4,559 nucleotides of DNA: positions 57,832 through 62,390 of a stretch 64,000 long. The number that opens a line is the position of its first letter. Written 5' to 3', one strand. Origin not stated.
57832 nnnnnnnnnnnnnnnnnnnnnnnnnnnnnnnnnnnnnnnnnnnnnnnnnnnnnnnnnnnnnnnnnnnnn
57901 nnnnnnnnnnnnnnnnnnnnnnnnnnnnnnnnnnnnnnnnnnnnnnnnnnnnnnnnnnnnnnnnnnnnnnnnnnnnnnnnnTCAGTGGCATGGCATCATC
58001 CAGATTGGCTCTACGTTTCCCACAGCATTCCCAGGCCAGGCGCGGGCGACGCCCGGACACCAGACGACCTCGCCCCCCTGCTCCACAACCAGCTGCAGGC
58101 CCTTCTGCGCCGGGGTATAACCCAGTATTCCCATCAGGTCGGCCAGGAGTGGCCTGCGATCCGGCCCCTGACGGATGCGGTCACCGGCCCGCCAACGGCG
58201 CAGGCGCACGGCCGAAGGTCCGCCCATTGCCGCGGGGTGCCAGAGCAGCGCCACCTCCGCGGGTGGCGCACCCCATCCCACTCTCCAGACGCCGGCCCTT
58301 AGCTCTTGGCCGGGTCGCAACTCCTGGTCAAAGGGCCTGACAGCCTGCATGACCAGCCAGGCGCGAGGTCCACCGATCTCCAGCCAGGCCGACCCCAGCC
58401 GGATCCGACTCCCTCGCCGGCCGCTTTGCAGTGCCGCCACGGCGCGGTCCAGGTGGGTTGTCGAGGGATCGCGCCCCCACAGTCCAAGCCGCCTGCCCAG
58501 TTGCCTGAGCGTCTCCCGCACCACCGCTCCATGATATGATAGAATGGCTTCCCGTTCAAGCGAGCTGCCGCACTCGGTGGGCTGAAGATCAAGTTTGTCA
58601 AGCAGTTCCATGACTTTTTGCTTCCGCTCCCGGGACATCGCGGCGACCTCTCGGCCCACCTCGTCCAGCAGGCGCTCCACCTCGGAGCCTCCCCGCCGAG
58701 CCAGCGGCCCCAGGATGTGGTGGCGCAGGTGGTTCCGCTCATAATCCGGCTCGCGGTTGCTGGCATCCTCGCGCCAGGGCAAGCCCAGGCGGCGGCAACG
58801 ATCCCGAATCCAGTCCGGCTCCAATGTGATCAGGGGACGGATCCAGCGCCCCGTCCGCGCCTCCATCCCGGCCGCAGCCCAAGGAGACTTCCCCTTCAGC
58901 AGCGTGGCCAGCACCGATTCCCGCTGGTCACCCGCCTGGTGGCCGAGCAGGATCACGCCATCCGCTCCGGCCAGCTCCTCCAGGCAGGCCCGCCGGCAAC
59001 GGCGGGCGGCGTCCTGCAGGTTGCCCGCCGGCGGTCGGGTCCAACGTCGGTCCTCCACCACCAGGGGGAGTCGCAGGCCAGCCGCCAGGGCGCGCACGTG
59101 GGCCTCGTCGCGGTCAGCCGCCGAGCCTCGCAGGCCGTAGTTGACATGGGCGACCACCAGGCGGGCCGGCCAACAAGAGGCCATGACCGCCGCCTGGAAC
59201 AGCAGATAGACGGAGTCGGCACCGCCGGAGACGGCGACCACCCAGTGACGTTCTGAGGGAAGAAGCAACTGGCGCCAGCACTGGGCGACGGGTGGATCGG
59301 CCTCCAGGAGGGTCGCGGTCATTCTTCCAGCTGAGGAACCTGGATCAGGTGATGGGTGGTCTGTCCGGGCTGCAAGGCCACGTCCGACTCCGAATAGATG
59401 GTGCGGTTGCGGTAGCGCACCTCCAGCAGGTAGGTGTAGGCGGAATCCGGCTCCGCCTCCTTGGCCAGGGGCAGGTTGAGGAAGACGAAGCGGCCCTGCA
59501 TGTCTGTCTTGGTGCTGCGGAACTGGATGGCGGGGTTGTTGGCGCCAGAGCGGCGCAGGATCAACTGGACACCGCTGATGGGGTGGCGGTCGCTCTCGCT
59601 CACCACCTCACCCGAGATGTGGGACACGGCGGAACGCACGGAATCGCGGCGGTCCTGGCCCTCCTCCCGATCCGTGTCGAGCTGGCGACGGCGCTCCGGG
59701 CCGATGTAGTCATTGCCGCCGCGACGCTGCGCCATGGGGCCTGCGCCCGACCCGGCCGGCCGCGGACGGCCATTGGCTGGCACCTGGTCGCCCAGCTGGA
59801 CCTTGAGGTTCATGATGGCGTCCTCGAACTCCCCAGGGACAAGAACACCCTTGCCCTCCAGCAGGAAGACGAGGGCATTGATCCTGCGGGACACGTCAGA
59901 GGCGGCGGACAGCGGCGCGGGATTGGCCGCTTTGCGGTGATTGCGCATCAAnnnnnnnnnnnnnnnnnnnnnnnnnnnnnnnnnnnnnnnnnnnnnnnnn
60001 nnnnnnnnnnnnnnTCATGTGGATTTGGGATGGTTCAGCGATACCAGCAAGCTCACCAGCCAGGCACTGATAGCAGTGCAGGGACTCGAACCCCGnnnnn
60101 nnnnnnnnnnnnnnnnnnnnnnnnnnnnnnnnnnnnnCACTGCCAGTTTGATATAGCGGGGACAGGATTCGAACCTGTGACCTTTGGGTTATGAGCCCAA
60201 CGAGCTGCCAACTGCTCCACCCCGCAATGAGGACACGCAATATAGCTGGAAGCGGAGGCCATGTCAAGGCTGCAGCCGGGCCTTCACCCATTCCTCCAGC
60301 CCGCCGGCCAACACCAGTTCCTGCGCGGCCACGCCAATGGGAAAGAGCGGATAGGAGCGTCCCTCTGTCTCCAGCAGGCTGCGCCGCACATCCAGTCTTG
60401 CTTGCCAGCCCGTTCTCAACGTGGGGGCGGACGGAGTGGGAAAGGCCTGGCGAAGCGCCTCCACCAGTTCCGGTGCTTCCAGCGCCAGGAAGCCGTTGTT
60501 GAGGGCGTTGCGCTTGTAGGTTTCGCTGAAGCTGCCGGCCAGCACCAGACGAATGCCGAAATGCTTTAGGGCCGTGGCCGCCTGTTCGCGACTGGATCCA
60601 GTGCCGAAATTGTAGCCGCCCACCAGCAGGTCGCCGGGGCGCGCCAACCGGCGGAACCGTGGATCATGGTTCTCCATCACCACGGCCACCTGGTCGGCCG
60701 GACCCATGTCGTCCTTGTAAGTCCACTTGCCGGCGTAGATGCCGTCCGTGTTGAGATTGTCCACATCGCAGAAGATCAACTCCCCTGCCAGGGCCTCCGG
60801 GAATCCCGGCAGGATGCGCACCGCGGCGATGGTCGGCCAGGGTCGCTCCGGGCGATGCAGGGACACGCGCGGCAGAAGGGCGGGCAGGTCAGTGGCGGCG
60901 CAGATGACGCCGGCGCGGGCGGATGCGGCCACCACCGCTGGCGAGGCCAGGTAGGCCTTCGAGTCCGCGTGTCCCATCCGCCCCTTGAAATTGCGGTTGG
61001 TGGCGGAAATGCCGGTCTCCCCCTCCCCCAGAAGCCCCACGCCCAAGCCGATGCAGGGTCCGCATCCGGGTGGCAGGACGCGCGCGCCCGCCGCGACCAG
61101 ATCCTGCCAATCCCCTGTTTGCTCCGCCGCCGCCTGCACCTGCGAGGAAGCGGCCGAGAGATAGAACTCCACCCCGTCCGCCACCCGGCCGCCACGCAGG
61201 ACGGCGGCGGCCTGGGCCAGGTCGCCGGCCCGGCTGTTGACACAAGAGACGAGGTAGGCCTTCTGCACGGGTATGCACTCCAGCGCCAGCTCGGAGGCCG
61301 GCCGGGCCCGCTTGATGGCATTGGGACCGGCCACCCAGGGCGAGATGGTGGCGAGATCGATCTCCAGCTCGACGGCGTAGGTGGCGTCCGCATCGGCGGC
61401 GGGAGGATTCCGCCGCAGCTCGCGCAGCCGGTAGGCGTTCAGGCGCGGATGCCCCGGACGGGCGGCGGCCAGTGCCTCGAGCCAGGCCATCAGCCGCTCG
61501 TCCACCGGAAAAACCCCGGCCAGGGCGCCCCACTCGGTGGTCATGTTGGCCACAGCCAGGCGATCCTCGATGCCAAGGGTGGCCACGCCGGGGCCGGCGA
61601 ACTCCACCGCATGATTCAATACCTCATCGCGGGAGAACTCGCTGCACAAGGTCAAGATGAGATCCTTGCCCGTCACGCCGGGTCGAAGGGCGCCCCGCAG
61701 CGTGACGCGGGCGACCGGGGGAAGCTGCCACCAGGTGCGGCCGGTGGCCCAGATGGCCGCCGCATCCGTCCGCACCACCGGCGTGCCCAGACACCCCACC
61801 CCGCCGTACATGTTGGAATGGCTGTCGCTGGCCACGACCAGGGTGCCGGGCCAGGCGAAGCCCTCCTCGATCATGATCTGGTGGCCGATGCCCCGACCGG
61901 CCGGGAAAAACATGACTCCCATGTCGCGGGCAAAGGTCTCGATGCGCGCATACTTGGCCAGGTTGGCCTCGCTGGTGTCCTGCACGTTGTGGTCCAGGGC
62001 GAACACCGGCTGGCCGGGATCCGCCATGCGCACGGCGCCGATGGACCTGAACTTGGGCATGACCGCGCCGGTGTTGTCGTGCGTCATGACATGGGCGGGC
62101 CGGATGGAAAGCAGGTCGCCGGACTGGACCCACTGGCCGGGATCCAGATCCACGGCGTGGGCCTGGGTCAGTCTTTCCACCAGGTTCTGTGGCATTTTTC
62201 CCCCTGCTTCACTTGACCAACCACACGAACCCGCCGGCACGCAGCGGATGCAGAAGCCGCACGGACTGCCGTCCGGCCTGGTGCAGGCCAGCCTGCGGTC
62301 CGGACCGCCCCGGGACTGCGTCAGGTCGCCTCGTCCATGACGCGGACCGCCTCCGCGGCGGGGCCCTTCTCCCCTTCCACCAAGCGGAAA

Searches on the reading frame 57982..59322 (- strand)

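Call 67: search_protein_families(library=pfam, proteins=[window:57982-59322:-], max_evalue=0.0001)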
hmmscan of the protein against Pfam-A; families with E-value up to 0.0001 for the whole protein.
window:57982-59322:- (446 aa): 1 family
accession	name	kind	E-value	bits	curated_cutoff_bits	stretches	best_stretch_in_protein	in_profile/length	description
PF01171.26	ATP_bind_3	-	6e-37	127.6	27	1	27-201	2-181/182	PP-loop family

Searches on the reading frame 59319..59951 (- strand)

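Call 67: search_protein_families(library=pfam, proteins=[window:59319-59951:-], max_evalue=0.0001)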
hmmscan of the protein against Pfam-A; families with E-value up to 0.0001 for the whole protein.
window:59319-59951:- (210 aa): 1 family
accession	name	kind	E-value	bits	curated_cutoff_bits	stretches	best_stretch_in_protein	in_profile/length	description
PF13620.12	CarboxypepD_reg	-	1.1e-06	29.3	32.3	1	112-201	2-77/82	Carboxypeptidase regulatory-like domain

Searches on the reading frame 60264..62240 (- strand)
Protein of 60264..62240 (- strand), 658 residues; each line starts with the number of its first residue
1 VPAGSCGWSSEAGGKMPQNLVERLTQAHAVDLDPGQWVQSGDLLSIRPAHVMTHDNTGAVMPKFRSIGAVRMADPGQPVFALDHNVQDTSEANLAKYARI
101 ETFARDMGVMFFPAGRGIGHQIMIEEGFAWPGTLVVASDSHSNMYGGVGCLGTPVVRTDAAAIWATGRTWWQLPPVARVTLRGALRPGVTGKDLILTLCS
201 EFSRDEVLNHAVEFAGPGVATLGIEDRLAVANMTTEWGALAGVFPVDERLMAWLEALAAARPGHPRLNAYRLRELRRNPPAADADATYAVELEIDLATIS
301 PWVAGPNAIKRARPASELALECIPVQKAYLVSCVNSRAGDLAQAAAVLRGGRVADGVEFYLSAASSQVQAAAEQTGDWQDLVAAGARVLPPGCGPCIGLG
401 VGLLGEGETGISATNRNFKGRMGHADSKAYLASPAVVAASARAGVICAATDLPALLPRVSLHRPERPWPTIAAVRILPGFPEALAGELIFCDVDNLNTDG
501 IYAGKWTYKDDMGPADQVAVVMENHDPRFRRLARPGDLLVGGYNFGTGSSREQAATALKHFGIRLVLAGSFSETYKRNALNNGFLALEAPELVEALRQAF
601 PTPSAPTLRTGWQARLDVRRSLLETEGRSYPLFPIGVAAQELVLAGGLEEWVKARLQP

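Call 67: search_protein_families(library=pfam, proteins=[window:60264-62240:-], max_evalue=0.0001)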
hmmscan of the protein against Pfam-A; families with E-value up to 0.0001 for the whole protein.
window:60264-62240:- (658 aa): 2 families
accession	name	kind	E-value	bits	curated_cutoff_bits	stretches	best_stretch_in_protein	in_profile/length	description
PF00330.25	Aconitase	-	2.3e-103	347.1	28.7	1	27-444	6-463/463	Aconitase family (aconitate hydratase)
PF00694.25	Aconitase_C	-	2.5e-20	73.6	22.8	1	473-591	18-130/131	Aconitase C-terminal domain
